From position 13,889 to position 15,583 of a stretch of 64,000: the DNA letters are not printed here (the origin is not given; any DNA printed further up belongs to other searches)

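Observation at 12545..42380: Recurrent N-terminal tag M-x-[IV]-x-x-[IV]-N ... F-x-G on at least nine unrelated, Sec-signal-less proteins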

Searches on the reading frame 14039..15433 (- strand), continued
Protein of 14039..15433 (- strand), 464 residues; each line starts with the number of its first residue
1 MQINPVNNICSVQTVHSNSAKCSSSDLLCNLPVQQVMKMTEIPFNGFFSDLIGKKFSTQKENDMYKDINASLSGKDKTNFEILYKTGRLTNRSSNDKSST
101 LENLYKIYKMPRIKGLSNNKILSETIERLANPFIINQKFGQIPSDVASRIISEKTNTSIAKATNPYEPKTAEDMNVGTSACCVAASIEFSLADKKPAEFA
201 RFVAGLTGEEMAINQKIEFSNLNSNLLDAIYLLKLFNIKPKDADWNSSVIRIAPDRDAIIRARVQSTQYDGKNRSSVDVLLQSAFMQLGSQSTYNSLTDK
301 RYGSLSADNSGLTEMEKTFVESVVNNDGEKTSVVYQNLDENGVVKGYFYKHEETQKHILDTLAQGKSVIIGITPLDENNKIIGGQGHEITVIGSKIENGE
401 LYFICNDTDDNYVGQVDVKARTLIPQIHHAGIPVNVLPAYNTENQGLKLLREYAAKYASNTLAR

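Call 58: search_solved_structures(query=L065:11407-13035:+, max_evalue=0.00001)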
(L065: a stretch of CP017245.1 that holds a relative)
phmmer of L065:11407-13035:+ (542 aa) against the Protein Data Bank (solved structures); distinct sequences matched with E-value up to 0.00001: 37.
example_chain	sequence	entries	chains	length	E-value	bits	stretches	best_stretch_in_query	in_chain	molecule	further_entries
2z1a_A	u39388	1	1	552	5.2e-39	137.6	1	94-541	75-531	5'-nucleotidase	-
5h7w_A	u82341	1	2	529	2e-19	73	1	90-315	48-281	venom 5'-nucleotidase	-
7d0v_A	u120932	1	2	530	4.2e-18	68.6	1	90-315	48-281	Snake venom 5'-nucleotidase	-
8znz_A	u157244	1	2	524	1.4e-17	66.9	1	87-316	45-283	5'-nucleotidase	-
6vc9_A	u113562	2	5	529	1.4e-17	66.9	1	87-316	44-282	5'-nucleotidase, ecto (CD73), isoform CRA_a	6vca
9v6d_A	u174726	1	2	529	1.4e-17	66.9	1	87-316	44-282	5'-nucleotidase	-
4h1s_A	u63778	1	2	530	1.4e-17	66.9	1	87-316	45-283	5'-nucleotidase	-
6hxw_A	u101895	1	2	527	1.4e-17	66.9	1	87-316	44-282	5'-nucleotidase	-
4h2f_A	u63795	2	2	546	1.4e-17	66.9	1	87-315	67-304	5'-nucleotidase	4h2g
9p1m_A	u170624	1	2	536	1.4e-17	66.9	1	87-316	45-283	5'-nucleotidase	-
7jv9_A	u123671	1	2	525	1.5e-17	66.8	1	87-316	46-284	5'-nucleotidase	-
7jv8_A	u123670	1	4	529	1.5e-17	66.8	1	87-316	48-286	5'-nucleotidase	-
9r0d_A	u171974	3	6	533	1.5e-17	66.8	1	87-316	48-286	5'-nucleotidase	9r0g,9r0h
4h2i_A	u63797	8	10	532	1.6e-17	66.7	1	87-315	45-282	5'-nucleotidase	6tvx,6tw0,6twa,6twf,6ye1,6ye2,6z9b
6s7f_A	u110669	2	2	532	1.6e-17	66.7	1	87-315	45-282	5'-nucleotidase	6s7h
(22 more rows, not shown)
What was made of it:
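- All solved relatives of the tagged 5'-nucleotidase are exported enzymes, as far as I know: UshA, CD73, NadN, CpdB, SoxB, YfkN (call 58). The 5'-nucleotidase family is exported wherever a structure is known (call 58).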

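Call 61: search_protein_families(library=pfam, proteins=[L077:6930-7868:-, L069:2428-3630:+, L045:3223-4374:+, L005:10873-11823:+, L003:2199-2555:+, L078:3037-3378:-, L030:1649-2485:-, L039:8097-8816:-, L071:2132-3043:+], max_evalue=0.01)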
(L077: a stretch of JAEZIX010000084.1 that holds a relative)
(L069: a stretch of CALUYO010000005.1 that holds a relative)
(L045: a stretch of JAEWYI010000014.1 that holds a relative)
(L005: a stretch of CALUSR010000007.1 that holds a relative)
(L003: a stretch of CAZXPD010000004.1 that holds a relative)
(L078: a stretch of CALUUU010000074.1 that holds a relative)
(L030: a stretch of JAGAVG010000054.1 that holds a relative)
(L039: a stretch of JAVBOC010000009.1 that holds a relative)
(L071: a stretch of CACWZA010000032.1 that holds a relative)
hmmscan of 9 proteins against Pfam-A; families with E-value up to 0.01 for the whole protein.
L077:6930-7868:- (312 aa): 1 family
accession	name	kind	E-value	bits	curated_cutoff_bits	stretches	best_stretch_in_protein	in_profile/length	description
PF12476.13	DUF3696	-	0.0011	19.6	22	1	234-255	29-50/52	Protein of unknown function (DUF3696)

L069:2428-3630:+ (400 aa): 0 families

L045:3223-4374:+ (383 aa): 0 families

L005:10873-11823:+ (317 aa): 0 families

L003:2199-2555:+ (118 aa): 0 families

L078:3037-3378:- (113 aa): 0 families

L030:1649-2485:- (278 aa): 1 family
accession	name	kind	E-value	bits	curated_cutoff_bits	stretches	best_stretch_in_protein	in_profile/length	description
PF15984.10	Collagen_mid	-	0.0061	16.8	31.1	0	64-101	125-162/198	Bacterial collagen, middle region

L039:8097-8816:- (239 aa): 9 families
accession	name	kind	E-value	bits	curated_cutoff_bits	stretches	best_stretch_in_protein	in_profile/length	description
PF13649.12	Methyltransf_25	-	6.3e-14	52.9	27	1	58-150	3-97/97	Methyltransferase domain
PF08241.18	Methyltransf_11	-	1.3e-12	48.6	21.2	1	58-154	2-95/95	Methyltransferase domain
PF08242.18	Methyltransf_12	-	8.7e-11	42.9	30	1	58-152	2-98/98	Methyltransferase domain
PF13489.12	Methyltransf_23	-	1.1e-10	41.9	27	1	45-195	15-137/164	Methyltransferase domain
PF13847.12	Methyltransf_31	-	8.2e-07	29.3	27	1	52-155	3-110/145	Methyltransferase domain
PF03848.20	TehB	-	4.8e-06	26.6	20.4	1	57-156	35-134/193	Tellurite resistance protein TehB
PF05175.20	MTS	-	0.00024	21.2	23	1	49-150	27-134/170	Methyltransferase small domain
PF02353.26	CMAS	-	0.0031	17.3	27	1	57-165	67-175/273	Mycolic acid cyclopropane synthetase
PF00398.26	RrnaAD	-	0.01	15.4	24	0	41-116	18-92/263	Ribosomal RNA adenine dimethylase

L071:2132-3043:+ (303 aa): 0 families
